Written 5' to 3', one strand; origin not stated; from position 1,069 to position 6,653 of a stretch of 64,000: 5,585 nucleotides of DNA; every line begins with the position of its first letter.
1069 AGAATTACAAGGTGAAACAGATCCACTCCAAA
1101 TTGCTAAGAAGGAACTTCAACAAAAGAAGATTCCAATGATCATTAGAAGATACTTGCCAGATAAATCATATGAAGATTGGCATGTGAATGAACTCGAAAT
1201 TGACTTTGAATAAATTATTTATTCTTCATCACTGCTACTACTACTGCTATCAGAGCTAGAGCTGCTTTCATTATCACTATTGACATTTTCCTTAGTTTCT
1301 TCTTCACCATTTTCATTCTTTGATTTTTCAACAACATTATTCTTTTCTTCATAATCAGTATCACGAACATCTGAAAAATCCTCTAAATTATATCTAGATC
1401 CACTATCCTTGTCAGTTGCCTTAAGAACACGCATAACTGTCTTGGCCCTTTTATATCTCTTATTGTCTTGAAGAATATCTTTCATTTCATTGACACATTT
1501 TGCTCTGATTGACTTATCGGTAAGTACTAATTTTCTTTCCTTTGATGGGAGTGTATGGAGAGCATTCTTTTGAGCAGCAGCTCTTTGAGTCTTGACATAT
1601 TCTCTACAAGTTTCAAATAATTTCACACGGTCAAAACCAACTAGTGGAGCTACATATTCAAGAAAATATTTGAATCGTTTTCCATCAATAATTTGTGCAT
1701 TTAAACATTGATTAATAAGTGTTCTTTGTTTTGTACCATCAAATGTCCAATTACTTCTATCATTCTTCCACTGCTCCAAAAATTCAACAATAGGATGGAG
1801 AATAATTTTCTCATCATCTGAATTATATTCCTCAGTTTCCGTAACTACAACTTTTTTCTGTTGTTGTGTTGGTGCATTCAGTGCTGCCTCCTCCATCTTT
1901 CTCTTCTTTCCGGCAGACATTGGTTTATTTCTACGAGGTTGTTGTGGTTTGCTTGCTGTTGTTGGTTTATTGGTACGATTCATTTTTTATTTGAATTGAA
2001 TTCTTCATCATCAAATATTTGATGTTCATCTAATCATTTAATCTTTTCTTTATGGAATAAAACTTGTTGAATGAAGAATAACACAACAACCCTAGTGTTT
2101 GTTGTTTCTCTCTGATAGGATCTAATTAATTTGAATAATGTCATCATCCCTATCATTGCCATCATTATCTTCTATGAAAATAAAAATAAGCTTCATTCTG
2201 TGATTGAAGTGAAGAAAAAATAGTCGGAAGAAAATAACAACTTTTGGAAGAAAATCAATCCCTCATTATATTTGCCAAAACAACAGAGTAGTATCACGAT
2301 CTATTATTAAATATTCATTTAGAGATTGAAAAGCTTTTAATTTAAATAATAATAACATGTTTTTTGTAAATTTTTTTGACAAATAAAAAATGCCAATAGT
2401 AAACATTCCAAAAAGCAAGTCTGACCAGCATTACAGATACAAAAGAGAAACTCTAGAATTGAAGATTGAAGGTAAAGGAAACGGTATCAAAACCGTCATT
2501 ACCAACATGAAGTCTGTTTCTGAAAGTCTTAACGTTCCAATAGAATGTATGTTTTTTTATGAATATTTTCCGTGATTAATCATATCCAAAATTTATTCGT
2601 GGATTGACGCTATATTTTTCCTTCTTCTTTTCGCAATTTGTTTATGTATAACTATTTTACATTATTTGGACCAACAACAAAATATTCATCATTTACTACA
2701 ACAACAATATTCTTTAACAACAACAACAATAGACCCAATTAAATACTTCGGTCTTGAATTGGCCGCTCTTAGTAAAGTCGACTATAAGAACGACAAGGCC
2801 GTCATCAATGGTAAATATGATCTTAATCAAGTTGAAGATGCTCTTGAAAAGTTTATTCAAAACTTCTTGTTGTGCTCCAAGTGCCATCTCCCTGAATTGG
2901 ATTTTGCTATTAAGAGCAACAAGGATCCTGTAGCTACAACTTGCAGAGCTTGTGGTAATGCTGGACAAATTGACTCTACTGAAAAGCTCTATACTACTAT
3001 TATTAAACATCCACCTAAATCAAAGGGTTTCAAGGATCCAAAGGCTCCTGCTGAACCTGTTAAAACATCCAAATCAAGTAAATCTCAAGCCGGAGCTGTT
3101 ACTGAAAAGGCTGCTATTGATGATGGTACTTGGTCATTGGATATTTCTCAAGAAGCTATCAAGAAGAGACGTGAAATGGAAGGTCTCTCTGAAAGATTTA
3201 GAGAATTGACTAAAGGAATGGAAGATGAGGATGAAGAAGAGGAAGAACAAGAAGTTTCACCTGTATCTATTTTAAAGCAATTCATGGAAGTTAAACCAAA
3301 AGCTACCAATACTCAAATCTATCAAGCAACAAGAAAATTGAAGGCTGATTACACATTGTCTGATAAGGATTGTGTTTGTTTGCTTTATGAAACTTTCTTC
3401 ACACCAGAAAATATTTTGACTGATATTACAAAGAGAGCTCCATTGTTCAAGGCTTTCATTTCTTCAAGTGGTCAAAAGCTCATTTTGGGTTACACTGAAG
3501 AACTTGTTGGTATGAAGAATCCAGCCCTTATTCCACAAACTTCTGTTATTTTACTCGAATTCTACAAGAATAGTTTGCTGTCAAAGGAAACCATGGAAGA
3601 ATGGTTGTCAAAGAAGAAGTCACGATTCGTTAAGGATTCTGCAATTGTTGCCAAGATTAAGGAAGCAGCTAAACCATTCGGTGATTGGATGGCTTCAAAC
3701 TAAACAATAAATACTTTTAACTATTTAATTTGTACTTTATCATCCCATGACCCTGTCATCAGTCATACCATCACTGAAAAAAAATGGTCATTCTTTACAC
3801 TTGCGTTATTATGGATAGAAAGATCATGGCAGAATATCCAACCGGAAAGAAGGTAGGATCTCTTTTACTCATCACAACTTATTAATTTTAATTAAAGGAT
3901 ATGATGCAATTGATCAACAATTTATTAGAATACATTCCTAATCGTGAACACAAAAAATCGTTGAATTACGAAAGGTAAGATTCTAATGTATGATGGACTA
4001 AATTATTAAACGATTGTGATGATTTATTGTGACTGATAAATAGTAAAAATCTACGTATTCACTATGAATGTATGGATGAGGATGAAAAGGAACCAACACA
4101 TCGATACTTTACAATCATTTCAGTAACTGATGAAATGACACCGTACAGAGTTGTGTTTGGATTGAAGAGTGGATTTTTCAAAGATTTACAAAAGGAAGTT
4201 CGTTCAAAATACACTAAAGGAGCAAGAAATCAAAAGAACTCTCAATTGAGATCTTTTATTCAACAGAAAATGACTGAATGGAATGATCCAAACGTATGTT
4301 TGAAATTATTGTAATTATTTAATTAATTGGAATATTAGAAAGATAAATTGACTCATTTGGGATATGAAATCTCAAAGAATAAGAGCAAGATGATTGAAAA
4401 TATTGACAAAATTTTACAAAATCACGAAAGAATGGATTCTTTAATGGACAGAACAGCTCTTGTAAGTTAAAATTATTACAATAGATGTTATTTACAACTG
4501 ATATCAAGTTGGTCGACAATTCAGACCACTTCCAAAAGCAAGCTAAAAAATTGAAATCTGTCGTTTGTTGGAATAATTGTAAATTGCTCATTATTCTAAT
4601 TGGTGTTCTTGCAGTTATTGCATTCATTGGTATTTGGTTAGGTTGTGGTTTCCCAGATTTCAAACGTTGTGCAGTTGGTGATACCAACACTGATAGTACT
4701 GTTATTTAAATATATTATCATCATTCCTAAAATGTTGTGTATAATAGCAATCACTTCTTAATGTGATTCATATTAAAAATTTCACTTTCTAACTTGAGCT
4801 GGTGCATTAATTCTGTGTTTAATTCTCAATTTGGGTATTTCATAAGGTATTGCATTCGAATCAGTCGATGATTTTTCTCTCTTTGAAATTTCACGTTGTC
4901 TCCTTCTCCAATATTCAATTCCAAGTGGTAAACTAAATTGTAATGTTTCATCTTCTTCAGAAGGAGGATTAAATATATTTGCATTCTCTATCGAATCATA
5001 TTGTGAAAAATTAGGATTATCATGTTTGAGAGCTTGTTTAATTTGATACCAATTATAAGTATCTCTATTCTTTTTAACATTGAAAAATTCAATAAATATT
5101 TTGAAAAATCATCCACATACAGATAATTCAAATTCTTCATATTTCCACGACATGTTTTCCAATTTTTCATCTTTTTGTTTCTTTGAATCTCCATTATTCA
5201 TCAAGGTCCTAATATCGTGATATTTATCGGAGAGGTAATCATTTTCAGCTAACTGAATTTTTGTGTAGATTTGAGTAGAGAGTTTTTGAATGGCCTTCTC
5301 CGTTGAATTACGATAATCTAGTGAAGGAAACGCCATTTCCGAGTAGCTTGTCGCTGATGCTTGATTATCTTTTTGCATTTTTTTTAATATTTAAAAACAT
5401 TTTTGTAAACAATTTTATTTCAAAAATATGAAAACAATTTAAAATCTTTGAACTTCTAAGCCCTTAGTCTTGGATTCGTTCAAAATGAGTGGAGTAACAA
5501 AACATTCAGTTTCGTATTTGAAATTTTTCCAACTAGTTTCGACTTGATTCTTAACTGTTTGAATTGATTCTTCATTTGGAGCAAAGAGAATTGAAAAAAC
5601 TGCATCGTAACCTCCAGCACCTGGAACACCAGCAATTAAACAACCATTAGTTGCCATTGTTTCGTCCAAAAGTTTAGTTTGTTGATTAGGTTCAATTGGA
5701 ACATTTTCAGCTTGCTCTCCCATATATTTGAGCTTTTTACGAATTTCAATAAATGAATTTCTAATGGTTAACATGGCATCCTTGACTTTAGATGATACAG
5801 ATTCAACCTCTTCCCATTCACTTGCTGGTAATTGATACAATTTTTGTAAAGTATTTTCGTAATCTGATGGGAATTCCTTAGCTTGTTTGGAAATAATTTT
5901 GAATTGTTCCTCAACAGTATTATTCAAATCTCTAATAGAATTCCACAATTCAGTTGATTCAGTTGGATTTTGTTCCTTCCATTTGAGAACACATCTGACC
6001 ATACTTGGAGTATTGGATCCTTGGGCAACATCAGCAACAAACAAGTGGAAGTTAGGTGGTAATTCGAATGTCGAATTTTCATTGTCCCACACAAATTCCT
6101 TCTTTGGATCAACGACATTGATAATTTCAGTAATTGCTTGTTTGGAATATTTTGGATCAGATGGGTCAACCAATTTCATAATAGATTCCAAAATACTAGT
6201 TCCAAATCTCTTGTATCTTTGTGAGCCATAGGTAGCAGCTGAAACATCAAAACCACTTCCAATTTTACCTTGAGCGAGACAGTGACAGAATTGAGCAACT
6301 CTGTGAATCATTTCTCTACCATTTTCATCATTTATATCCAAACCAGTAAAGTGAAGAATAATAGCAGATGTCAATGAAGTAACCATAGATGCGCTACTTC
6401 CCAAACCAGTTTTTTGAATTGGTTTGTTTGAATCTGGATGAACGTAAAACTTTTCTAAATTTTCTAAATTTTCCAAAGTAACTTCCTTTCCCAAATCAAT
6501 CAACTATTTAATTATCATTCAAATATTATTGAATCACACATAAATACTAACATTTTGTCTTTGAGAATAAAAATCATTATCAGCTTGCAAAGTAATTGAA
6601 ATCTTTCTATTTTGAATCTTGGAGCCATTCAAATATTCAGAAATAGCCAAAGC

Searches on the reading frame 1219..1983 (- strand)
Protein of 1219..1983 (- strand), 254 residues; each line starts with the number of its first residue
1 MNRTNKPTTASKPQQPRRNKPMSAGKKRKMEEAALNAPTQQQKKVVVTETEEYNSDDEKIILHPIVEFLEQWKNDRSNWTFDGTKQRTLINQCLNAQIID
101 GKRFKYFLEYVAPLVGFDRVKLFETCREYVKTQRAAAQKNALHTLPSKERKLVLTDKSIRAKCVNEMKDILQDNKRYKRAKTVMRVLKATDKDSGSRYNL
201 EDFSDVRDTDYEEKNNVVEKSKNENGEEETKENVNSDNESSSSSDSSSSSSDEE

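Call 29: search_protein_families(library=pfam, proteins=[window:1219-1983:-], max_evalue=0.01)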
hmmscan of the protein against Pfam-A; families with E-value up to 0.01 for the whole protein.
window:1219-1983:- (254 aa): 1 family
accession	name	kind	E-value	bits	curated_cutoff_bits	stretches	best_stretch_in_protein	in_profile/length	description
PF10180.14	WKF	-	1.3e-17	63.8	25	1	67-128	1-62/63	WKF domain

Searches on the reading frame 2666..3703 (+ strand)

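Call 29: search_protein_families(library=pfam, proteins=[window:2666-3703:+], max_evalue=0.01)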
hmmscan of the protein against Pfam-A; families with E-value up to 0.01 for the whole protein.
window:2666-3703:+ (345 aa): 2 families
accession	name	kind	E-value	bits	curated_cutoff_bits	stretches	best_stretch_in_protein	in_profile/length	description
PF01873.23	eIF-5_eIF-2B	-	5.8e-17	62.1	27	1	17-98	38-116/117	Domain found in IF2B/IF5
PF02020.24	W2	-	1.9e-05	25.1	30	1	270-343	2-70/79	eIF4-gamma/eIF5/eIF2-epsilon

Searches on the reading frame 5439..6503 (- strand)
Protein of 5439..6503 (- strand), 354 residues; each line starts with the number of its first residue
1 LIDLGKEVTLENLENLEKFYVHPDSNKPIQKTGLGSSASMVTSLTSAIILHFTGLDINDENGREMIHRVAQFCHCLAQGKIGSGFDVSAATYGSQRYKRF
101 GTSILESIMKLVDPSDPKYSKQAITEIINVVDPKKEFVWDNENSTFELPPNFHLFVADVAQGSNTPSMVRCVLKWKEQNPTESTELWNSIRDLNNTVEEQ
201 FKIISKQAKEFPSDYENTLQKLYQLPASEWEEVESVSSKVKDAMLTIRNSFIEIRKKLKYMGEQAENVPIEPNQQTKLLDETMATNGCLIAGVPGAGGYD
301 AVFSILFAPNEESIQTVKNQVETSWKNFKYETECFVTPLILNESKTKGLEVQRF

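Call 29: search_protein_families(library=pfam, proteins=[window:5439-6503:-], max_evalue=0.01)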
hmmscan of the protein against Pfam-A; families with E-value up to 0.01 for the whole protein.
window:5439-6503:- (354 aa): 2 families
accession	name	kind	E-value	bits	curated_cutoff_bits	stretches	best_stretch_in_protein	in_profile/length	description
PF00288.32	GHMP_kinases_N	-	1.3e-07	32.2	22.3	1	17-93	16-86/87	GHMP kinases N terminal domain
PF08544.19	GHMP_kinases_C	-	0.00095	20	21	1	248-326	7-84/85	GHMP kinases C terminal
